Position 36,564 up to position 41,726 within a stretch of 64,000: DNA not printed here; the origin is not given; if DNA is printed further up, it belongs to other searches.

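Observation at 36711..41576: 1621-aa single-polypeptide glycan factory: GT2 + processive GT2 synthase + 12-TM transporter-like module + GT4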

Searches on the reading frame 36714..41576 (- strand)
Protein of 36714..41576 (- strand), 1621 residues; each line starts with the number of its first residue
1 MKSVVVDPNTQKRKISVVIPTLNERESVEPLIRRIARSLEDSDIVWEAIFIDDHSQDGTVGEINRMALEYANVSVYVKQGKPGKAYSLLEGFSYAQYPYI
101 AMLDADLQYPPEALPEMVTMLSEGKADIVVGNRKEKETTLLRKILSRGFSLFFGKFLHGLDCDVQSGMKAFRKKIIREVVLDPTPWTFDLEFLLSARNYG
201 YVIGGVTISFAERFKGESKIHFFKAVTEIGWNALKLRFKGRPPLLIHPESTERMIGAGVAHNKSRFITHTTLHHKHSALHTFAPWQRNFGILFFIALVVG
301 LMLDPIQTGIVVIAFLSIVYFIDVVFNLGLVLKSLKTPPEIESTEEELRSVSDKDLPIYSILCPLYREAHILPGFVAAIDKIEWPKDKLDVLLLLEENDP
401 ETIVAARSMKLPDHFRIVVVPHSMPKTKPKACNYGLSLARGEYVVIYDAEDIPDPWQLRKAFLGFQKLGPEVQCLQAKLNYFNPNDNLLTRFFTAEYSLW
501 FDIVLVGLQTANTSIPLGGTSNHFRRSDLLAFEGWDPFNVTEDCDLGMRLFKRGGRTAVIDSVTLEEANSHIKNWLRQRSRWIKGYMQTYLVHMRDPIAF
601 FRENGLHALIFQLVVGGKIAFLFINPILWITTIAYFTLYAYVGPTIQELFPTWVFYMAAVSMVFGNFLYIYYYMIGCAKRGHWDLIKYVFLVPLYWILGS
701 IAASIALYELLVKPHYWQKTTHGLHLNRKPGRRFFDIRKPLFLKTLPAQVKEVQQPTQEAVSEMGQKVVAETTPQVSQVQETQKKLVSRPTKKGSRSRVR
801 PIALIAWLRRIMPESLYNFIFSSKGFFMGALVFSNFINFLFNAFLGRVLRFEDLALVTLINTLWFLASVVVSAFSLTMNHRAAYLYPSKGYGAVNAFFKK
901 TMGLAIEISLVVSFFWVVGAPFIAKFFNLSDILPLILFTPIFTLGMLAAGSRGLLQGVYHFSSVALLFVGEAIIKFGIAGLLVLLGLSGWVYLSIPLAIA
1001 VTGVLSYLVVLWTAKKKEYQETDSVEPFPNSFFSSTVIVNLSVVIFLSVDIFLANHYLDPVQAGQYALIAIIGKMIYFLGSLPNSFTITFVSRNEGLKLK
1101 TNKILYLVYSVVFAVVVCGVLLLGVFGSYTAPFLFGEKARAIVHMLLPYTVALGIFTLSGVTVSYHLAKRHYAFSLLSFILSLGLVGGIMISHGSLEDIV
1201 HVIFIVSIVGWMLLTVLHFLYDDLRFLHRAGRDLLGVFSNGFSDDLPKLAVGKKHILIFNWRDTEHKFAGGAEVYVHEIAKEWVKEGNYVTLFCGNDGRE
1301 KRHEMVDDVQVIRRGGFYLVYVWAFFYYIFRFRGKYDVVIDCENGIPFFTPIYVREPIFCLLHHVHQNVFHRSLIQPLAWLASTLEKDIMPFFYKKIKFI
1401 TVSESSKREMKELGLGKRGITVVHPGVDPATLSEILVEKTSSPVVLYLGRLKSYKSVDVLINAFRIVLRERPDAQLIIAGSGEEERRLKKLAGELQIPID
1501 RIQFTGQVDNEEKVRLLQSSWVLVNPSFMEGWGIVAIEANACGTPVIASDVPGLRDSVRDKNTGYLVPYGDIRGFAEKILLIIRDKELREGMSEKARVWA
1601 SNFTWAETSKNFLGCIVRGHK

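Call 4: search_protein_families(library=pfam, proteins=[window:36714-41576:-], max_evalue=0.1)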
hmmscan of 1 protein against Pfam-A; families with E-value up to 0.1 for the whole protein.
window:36714-41576:- (1621 aa): 11 families
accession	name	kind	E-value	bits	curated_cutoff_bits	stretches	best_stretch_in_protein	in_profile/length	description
PF00534.26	Glycos_transf_1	-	3.7e-45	154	26.4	1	1434-1598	7-171/172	Glycosyl transferases group 1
PF00535.33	Glycos_transf_2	-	9.2e-36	123.7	23.3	2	16-178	1-166/168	Glycosyl transferase family 2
PF13692.12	Glyco_trans_1_4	-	2e-35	122.6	27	1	1443-1585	2-142/142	Glycosyl transferases group 1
PF13641.12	Glyco_tranf_2_3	-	2.8e-28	99.9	27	2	359-585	3-230/230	Glycosyltransferase like family 2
PF13632.12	Glyco_trans_2_3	-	4.3e-21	76.1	27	1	443-640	1-190/198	Glycosyl transferase family group 2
PF13439.12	Glyco_transf_4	-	3.3e-17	63.5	28.5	1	1270-1430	2-169/170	Glycosyltransferase Family 4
PF20706.3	GT4-conflict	-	4.2e-16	59.3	26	1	1408-1563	163-325/385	Family 4 Glycosyltransferase in conflict systems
PF13506.12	Glyco_transf_21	-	5.1e-09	36.3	21.7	1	84-132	18-66/174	Glycosyl transferase family 21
PF13579.12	Glyco_trans_4_4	-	1e-07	32.9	29.7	1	1270-1426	1-158/158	Glycosyl transferase 4-like domain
PF13524.12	Glyco_trans_1_2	-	3.2e-06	27.6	25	1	1468-1612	9-142/144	Glycosyl transferase-like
PF01554.23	MatE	-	0.0027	17.8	24.9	1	830-936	5-111/161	MatE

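Call 9: find_homologous_proteins(query=window:36714-41576:-, max_evalue=1e-10)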
Query window:36714-41576:- (1621 aa): 1555 proteins with E <= 1e-10 among 8000 candidates; the best 120 are listed.
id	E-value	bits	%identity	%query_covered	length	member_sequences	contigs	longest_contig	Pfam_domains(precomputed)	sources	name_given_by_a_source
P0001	0.0e+0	3710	100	100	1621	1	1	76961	PF13632.13,PF13506.14,PF13641.13,PF00534.27,PF13579.13,PF13524.13,PF13439.13,PF00535.33,PF20706.4,PF13692.13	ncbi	-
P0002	0.0e+0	2735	73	99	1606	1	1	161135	PF13632.13,PF13506.14,PF13641.13,PF00534.27,PF13579.13,PF13439.13,PF01554.24,PF00535.33,PF20706.4,PF13692.13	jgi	jgi:glycosyltransferase involved in cell wall biosynthesis/cellulose synthase/poly-beta-1,6-N-acetyl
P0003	0.0e+0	2420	74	44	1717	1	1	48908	PF13632.13,PF13506.14,PF13641.13,PF00534.27,PF13579.13,PF13524.13,PF13439.13,PF00535.33,PF20706.4,PF13692.13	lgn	-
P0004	0.0e+0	2408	65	99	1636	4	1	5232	PF13632.13,PF13506.14,PF13641.13,PF00534.27,PF13579.13,PF13439.13,PF00535.33,PF20706.4,PF13692.13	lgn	-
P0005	0.0e+0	2298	63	99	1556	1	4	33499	PF13632.13,PF13506.14,PF13641.13,PF00534.27,PF13579.13,PF13439.13,PF00535.33,PF20706.4,PF13692.13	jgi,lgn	jgi:glycosyltransferase involved in cell wall biosynthesis/cellulose synthase/poly-beta-1,6-N-acetyl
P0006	0.0e+0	2293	62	99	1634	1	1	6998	PF13632.13,PF13506.14,PF13641.13,PF00534.27,PF13579.13,PF13524.13,PF13439.13,PF00535.33,PF20706.4,PF13692.13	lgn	-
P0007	0.0e+0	2287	62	99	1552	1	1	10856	PF13632.13,PF13506.14,PF13641.13,PF00534.27,PF13579.13,PF13439.13,PF00535.33,PF20706.4,PF13692.13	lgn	-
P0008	0.0e+0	2275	61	99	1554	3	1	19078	PF13632.13,PF13506.14,PF13641.13,PF00534.27,PF13579.13,PF13439.13,PF00535.33,PF20706.4,PF13692.13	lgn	-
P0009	0.0e+0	2262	61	99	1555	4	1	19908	PF13632.13,PF13506.14,PF13641.13,PF00534.27,PF13579.13,PF13439.13,PF00535.33,PF20706.4,PF13692.13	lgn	-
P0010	0.0e+0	2246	59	99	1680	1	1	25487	PF13632.13,PF13506.14,PF13641.13,PF00534.27,PF13579.13,PF13524.13,PF13439.13,PF00535.33,PF20706.4,PF13692.13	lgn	-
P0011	0.0e+0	2238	62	99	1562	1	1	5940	PF13632.13,PF13506.14,PF13641.13,PF00534.27,PF13579.13,PF13524.13,PF13439.13,PF00535.33,PF20706.4,PF13692.13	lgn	-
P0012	0.0e+0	2175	69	44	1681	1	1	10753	PF13632.13,PF13506.14,PF13641.13,PF00534.27,PF13439.13,PF00535.33,PF20706.4,PF13692.13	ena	-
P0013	0.0e+0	2164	59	99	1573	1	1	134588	PF13632.13,PF13506.14,PF13641.13,PF00534.27,PF13579.13,PF13439.13,PF00535.33,PF20706.4,PF13692.13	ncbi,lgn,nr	ncbi:MAG: glycosyltransferase [Candidatus Moranbacteria bacterium]|nr:glycosyltransferase [Candidatu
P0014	0.0e+0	2122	58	99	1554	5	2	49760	PF13632.13,PF10111.15,PF13506.14,PF13641.13,PF00534.27,PF13579.13,PF13439.13,PF00535.33,PF20706.4,PF13692.13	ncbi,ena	-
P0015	0.0e+0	2083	57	99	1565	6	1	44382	PF13632.13,PF13506.14,PF13641.13,PF00534.27,PF13579.13,PF13524.13,PF13439.13,PF00535.33,PF20706.4,PF13692.13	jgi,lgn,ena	-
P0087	0.0e+0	1848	62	44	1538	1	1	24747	PF13632.13,PF13506.14,PF13641.13,PF00534.27,PF13579.13,PF13524.13,PF13439.13,PF00535.33,PF20706.4,PF13692.13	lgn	-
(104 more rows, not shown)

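Call 19: find_related_loci(query=window:36714-41576:-, collection=genome_contigs, flank=10000)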
Query window:36714-41576:- (1621 aa) in genome_contigs; peptide patterns used: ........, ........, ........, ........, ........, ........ (x = any residue, [..] = any of these).
600 stretches matched a pattern (row limit reached: there are more); 590 encode a relative of the query (tblastn E <= 1e-3); the best 80 are kept; 79 distinct loci.
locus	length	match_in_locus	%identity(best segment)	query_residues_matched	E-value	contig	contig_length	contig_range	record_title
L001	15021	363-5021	58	13-1616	0e+0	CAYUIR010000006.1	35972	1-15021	MAG TPA_asm: uncultured Bdellovibrionales bacterium isolate SRP219642_co6_142 genome assembly, contig: NODE_774_length_3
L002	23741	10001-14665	57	11-1616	0e+0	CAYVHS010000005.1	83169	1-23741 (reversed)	MAG TPA_asm: uncultured Bdellovibrionales bacterium isolate SRP278252_co2_49 genome assembly, contig: NODE_404_length_83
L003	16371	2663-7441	55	9-1616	0e+0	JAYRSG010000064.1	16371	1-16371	MAG: Candidatus Moraniibacteriota bacterium isolate XM1_ASGE3bin.7 k141_330307, whole genome shotgun sequence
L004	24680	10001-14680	57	11-1616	0e+0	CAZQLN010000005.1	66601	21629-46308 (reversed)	MAG TPA_asm: uncultured Bdellovibrionales bacterium isolate SRP342105_co1_403 genome assembly, contig: NODE_523_length_6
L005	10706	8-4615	53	27-1616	0e+0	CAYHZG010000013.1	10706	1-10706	MAG TPA_asm: uncultured Candidatus Saccharibacteria bacterium isolate ERP119705_co17_617 genome assembly, contig: NODE_9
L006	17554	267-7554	53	13-1621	0e+0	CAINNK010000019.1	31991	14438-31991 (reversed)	uncultured bacterium isolate AM_bin-0953 genome assembly, contig: bin-0953:19/46, whole genome shotgun sequence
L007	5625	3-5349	54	166-1620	0e+0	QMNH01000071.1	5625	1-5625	MAG: Candidatus Falkowbacteria bacterium isolate B7_G4 B7_Guay4_scaffold_20602, whole genome shotgun sequence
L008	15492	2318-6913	48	12-1616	0e+0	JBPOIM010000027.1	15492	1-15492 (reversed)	MAG: Candidatus Anderseniibacteriota bacterium isolate MAG_1567 c_000000551352, whole genome shotgun sequence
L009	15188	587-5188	46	13-1612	0e+0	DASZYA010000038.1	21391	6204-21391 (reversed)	MAG TPA_asm: Patescibacteria group bacterium isolate SMAG_U6198 k141_432172, whole genome shotgun sequence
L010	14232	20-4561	48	73-1620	0e+0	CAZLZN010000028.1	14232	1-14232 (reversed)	MAG TPA_asm: uncultured Gammaproteobacteria bacterium isolate SRP278252_co2_871 genome assembly, contig: NODE_8869_lengt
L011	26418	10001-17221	46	13-1612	0e+0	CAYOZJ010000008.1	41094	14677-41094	MAG TPA_asm: uncultured Gammaproteobacteria bacterium isolate SRP200132_co1_666 genome assembly, contig: NODE_1578_lengt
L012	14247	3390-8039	45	15-1612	0e+0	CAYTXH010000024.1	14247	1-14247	MAG TPA_asm: uncultured Gammaproteobacteria bacterium isolate SRP278252_co2_10 genome assembly, contig: NODE_8856_length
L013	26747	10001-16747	43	15-1618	0e+0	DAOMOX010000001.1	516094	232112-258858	MAG TPA_asm: Candidatus Dojkabacteria bacterium isolate AMR_MDS_5875 NODE_5_length_516094_cov_26.501193, whole genome sh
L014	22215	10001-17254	47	4-1618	0e+0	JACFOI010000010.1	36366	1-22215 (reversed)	MAG: Patescibacteria group bacterium isolate BROCD046 NODE_962_length_36366_cov_7.719479, whole genome shotgun sequence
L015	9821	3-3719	52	388-1616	0e+0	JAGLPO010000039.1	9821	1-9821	MAG: Candidatus Parcubacteria bacterium isolate RS_8_12 ROV157_8.bin.12.fa_39, whole genome shotgun sequence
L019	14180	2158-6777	45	15-1621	0e+0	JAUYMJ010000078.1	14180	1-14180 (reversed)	MAG: bacterium isolate C24_metabat.bin.81 C24_k141_524275, whole genome shotgun sequence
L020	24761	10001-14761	41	13-1621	0e+0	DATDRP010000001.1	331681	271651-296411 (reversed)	MAG TPA_asm: Patescibacteria group bacterium isolate SMAG_U7980 k141_3695755, whole genome shotgun sequence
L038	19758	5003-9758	58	16-1621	0e+0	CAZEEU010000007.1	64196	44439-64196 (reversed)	MAG TPA_asm: uncultured Gammaproteobacteria bacterium isolate SRP286056_co1_676 genome assembly, contig: NODE_416_length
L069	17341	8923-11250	41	15-731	0e+0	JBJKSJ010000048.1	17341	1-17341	MAG: Ktedonobacterales bacterium isolate Bin_8 S1Ck127_118807_flag_1_multi_9.0000_len_17341, whole genome shotgun sequen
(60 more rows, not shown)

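Call 69: find_encoding_contigs(protein=P0001, flank=1000, max_places=2)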
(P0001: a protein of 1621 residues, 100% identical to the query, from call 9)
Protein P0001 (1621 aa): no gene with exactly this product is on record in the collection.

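Call 70: list_cluster_members(proteins=[P0001, P0121])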
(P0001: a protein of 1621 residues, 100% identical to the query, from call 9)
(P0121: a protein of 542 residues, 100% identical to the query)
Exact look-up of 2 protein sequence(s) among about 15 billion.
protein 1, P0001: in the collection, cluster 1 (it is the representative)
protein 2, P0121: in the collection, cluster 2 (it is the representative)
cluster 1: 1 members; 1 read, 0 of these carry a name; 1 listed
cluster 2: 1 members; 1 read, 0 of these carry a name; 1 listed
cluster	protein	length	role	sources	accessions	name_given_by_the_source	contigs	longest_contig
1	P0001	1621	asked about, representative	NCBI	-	-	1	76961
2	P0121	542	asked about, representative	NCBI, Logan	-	-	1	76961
